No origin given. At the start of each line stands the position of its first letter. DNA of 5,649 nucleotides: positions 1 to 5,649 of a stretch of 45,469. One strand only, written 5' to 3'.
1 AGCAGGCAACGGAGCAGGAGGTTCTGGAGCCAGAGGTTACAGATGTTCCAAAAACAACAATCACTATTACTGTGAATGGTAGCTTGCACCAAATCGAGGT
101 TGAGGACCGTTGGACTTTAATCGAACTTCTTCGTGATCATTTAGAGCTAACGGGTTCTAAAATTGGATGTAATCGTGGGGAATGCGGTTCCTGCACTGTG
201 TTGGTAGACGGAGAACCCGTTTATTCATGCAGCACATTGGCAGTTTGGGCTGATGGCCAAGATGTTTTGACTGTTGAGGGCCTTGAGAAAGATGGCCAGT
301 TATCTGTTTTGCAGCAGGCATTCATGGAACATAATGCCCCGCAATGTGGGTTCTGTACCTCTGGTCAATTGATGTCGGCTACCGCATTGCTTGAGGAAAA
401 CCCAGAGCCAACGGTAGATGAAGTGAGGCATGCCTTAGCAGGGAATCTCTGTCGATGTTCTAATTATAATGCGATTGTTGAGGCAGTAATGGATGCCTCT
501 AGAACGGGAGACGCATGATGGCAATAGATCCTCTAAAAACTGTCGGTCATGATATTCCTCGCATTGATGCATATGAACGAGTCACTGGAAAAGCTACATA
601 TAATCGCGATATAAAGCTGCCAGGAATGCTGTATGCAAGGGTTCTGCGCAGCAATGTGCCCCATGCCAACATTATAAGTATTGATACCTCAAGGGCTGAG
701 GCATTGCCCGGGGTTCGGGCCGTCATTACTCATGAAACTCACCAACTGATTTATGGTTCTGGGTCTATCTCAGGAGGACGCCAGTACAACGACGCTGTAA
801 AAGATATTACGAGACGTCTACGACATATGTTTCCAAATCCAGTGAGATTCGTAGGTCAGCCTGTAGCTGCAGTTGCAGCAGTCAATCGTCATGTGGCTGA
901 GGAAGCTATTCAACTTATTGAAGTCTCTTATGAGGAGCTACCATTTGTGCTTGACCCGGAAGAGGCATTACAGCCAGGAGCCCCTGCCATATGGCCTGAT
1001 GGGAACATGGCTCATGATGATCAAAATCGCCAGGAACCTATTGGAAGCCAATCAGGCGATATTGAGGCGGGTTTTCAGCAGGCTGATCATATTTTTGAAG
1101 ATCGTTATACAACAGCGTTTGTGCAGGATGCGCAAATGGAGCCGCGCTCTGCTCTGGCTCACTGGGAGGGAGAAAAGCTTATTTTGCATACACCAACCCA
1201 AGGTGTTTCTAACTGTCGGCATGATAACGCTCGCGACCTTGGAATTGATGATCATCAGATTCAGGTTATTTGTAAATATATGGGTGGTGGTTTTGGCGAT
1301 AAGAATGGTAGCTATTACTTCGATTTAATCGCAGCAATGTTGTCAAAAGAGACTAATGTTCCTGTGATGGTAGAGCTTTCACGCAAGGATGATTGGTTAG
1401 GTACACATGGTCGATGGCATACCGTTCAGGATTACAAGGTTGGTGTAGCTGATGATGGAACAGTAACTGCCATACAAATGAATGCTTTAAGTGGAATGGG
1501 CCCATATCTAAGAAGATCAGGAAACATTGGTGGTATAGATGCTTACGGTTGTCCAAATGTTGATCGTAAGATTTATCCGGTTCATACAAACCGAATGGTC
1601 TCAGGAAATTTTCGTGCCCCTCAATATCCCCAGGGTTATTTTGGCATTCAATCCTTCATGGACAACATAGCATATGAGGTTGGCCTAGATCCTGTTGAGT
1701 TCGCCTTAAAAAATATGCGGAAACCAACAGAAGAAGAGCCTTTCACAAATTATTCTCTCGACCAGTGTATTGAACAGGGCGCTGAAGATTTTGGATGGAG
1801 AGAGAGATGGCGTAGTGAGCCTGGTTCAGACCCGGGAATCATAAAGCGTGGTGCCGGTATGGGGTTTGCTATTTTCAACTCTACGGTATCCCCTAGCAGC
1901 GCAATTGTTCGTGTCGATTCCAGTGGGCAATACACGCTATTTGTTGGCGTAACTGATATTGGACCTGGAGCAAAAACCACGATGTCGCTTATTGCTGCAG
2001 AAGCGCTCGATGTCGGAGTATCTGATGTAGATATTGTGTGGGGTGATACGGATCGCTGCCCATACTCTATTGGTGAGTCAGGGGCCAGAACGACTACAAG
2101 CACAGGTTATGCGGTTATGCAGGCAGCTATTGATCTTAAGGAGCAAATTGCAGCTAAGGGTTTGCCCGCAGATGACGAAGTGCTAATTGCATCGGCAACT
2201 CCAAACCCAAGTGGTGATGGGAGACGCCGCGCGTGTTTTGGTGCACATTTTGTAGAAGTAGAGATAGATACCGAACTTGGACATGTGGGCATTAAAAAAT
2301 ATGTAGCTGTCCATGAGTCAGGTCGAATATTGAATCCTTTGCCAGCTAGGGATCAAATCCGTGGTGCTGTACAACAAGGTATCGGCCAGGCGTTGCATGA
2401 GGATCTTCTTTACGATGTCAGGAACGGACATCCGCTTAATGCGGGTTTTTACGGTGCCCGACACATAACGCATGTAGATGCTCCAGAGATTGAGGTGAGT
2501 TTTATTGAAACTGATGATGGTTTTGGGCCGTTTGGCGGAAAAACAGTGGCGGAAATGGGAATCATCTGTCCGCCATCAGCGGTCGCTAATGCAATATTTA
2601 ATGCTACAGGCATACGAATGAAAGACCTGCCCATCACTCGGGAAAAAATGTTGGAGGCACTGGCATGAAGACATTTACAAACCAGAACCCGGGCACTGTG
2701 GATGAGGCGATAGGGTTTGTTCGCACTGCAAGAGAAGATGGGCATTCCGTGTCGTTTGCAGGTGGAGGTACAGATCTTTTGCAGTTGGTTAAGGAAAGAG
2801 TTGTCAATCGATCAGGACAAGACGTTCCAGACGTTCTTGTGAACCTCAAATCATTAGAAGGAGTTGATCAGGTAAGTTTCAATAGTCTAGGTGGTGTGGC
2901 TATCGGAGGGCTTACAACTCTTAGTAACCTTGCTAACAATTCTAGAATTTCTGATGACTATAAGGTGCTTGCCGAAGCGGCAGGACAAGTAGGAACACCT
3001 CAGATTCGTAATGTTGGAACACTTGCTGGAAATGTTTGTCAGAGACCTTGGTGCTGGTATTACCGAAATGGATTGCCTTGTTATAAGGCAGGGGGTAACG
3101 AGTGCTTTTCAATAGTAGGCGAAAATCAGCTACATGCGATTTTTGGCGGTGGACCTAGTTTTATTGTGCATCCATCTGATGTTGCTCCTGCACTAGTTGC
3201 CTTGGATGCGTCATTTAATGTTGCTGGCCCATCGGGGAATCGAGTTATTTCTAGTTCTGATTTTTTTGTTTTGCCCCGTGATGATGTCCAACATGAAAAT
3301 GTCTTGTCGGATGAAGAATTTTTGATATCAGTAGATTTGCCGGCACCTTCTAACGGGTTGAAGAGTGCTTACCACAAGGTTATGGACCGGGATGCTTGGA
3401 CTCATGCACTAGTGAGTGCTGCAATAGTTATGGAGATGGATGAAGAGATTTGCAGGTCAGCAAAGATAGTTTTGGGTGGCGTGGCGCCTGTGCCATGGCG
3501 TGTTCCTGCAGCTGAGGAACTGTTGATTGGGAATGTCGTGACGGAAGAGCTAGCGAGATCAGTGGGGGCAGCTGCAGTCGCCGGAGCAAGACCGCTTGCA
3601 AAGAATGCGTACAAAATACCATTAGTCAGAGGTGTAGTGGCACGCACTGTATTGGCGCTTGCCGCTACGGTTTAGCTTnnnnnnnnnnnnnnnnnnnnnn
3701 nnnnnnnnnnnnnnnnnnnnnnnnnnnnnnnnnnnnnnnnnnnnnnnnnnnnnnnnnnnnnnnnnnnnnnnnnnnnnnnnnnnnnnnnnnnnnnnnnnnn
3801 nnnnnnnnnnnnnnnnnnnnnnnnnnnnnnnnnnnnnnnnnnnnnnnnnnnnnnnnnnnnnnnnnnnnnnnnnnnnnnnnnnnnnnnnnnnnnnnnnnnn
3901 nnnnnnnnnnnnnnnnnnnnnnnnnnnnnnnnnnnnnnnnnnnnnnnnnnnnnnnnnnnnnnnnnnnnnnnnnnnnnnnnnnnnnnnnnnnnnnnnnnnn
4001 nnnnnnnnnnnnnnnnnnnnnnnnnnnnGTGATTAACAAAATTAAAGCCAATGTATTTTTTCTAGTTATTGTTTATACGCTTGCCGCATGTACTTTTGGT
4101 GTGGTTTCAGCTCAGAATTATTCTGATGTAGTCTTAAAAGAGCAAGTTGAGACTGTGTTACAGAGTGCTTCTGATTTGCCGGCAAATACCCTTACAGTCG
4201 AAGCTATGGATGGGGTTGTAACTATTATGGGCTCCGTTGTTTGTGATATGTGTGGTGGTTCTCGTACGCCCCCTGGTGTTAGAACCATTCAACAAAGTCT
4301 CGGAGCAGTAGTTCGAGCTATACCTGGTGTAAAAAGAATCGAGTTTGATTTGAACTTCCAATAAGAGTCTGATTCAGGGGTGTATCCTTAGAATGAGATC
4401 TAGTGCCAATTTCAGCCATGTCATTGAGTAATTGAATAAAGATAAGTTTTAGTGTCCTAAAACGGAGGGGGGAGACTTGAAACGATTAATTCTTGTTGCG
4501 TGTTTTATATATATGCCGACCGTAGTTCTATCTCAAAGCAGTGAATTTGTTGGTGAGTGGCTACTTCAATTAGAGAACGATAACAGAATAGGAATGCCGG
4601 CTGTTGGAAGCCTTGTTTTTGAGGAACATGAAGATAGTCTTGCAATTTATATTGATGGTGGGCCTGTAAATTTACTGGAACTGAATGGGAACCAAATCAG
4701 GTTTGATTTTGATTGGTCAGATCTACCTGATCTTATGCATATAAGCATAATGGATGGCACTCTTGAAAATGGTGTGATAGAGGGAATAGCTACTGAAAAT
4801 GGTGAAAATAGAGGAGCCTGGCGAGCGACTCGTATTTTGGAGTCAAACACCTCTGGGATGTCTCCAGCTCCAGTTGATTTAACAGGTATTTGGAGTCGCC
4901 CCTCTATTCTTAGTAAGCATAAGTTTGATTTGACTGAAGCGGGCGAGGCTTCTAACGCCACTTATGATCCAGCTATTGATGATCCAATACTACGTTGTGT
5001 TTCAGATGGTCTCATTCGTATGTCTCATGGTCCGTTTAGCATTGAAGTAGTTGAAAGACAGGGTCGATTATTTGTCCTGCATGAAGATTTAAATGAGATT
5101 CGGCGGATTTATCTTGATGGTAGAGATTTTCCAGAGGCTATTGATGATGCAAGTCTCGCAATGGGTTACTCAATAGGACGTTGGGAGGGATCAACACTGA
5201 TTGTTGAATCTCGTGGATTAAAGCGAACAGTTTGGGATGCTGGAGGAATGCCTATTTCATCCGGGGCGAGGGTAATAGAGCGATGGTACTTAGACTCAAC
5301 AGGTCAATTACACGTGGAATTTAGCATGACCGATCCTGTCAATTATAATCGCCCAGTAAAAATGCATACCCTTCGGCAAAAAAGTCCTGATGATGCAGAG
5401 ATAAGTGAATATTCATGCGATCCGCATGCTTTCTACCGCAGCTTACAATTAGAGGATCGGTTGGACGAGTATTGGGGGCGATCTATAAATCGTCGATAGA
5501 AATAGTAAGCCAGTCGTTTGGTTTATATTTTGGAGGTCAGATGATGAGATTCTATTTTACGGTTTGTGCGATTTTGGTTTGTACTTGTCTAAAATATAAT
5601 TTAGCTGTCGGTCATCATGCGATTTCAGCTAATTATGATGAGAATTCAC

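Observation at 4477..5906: Expanded exported two-protein module of unknown function (L-type plus S-type), copy 1 of several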

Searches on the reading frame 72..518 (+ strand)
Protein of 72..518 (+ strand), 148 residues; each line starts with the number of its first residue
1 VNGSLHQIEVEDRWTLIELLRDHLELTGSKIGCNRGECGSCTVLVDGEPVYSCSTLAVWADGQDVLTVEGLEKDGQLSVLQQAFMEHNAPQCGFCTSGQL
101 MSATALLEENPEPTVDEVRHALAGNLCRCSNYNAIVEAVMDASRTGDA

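Call 7: search_protein_families(library=pfam, proteins=[window:72-518:+], max_evalue=0.001)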
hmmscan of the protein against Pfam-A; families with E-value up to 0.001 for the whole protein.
window:72-518:+ (148 aa): 3 families
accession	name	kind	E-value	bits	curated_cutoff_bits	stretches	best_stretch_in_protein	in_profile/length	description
PF01799.25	Fer2_2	-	4.2e-31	107.3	30.3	1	67-139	1-74/75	[2Fe-2S] binding domain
PF00111.32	Fer2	-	1.9e-07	31.3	21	1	2-55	4-57/77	2Fe-2S iron-sulfur cluster binding domain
PF13085.11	Fer2_3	-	1.5e-05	25.4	27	1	31-72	50-90/107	2Fe-2S iron-sulfur cluster binding domain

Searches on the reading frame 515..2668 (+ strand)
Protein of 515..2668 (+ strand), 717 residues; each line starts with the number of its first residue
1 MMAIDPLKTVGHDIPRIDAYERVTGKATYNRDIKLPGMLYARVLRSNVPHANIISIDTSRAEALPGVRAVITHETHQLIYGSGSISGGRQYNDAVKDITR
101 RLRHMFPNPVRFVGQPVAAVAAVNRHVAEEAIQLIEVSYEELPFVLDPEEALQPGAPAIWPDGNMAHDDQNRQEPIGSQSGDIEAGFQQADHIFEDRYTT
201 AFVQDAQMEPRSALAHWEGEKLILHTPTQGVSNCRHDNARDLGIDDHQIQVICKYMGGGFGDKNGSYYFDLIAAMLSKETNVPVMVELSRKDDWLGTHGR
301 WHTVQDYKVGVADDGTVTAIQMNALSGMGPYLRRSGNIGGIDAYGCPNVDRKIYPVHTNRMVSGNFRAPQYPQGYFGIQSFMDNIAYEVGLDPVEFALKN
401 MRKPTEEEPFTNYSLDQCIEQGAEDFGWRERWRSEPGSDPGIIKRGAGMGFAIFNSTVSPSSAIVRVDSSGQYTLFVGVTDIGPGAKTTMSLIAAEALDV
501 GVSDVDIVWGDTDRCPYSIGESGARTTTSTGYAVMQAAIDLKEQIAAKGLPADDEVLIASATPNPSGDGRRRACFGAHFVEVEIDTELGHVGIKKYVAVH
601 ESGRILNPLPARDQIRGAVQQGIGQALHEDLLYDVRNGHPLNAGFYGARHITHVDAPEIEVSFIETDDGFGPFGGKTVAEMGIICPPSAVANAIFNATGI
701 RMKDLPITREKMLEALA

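Call 7: search_protein_families(library=pfam, proteins=[window:515-2668:+], max_evalue=0.001)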
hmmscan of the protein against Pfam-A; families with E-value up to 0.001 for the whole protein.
window:515-2668:+ (717 aa): 3 families
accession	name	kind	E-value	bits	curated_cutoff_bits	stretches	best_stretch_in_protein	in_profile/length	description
PF02738.23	MoCoBD_1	-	3e-57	194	27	1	177-401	12-244/244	Molybdopterin cofactor-binding domain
PF20256.3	MoCoBD_2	-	3.3e-53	181.5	27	2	422-547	2-134/283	Molybdopterin cofactor-binding domain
PF01315.27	Ald_Xan_dh_C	-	5.9e-26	91.4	31.3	1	24-143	1-110/110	Aldehyde oxidase and xanthine dehydrogenase, a/b hammerhead domain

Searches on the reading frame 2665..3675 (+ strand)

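Call 7: search_protein_families(library=pfam, proteins=[window:2665-3675:+], max_evalue=0.001)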
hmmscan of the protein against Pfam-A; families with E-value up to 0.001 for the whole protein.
window:2665-3675:+ (336 aa): 2 families
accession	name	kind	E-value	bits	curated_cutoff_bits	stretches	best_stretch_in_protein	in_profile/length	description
PF00941.27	FAD_binding_5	-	7.3e-29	101.2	27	1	5-227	4-169/170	FAD binding domain in molybdopterin dehydrogenase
PF03450.22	CO_deh_flav_C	-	1.4e-15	57.7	25.5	1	236-330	2-100/102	CO dehydrogenase flavoprotein C-terminal domain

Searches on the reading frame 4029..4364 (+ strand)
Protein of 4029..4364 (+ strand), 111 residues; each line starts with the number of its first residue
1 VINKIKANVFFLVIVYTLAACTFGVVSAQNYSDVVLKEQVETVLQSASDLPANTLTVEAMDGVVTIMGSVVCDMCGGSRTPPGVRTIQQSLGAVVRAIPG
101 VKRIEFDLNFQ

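Call 7: search_protein_families(library=pfam, proteins=[window:4029-4364:+], max_evalue=0.001)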
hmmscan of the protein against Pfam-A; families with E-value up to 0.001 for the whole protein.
window:4029-4364:+ (111 aa): 1 family
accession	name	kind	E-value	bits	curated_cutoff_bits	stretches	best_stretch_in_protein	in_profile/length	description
PF04972.22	BON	-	4.3e-05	24.2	27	0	32-70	1-39/69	BON domain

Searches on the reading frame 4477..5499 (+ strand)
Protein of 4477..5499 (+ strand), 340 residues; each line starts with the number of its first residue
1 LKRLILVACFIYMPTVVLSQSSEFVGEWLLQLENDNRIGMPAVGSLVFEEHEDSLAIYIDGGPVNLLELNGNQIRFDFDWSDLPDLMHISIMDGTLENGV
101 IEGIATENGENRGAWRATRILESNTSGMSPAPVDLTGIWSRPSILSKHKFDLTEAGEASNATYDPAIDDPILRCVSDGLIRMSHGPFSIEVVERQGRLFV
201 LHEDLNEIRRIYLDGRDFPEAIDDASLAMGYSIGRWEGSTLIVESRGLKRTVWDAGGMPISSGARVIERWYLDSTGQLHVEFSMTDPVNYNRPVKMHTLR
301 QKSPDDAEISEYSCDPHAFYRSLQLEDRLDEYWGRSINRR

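Call 4: search_protein_families(library=pfam, proteins=[window:4477-5499:+], max_evalue=1)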
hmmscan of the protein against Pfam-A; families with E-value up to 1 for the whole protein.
window:4477-5499:+ (340 aa): 0 families

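Call 5: search_protein_families(library=ncbifam, proteins=[window:4477-5499:+], max_evalue=1)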
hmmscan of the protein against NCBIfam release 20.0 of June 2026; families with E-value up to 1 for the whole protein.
window:4477-5499:+ (340 aa): 0 families

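Call 75: list_cluster_members(proteins=[window:4477-5499:+, window:5541-5906:+, window:14166-15041:+, window:15581-16552:+, window:18359-19429:+, window:43475-43867:-, window:43874-45418:-, window:11653-12051:-])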
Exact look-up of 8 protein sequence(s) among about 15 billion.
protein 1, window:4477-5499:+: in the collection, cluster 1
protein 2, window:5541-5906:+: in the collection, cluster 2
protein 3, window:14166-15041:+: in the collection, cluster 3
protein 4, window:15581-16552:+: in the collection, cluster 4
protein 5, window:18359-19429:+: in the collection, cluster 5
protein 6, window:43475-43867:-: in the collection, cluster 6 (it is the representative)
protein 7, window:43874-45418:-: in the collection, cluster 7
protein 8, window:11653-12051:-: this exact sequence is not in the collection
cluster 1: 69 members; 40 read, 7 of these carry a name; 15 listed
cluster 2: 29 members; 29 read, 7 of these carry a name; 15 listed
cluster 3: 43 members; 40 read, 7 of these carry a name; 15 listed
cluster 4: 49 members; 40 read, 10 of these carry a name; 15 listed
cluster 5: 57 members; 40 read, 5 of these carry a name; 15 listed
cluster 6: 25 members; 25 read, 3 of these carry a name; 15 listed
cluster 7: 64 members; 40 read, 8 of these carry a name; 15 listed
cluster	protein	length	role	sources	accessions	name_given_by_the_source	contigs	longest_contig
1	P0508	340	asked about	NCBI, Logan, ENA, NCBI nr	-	-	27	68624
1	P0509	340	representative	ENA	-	-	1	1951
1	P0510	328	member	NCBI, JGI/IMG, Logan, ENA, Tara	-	-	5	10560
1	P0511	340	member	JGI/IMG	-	hypothetical protein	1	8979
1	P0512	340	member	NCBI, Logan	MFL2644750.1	MAG: hypothetical protein ACJ0KI_03655 [Dehalococcoidia bacterium]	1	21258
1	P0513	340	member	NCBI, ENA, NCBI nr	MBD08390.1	MAG: hypothetical protein CMD70_06685 [Gammaproteobacteria bacterium] | hypothetical protein [Gammaproteobacteria bacterium]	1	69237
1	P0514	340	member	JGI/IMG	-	hypothetical protein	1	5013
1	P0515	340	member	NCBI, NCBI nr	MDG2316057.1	MAG: hypothetical protein P8M36_03985 [Gammaproteobacteria bacterium] | hypothetical protein [Gammaproteobacteria bacterium]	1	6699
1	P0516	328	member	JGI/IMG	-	hypothetical protein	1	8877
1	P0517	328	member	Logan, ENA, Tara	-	strand:+ start:1052 stop:2038 length:987 start_codon:yes stop_codon:yes gene_type:complete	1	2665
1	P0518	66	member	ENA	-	-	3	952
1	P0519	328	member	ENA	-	-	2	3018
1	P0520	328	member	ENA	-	-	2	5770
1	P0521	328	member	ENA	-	-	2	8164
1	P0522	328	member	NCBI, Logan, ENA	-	-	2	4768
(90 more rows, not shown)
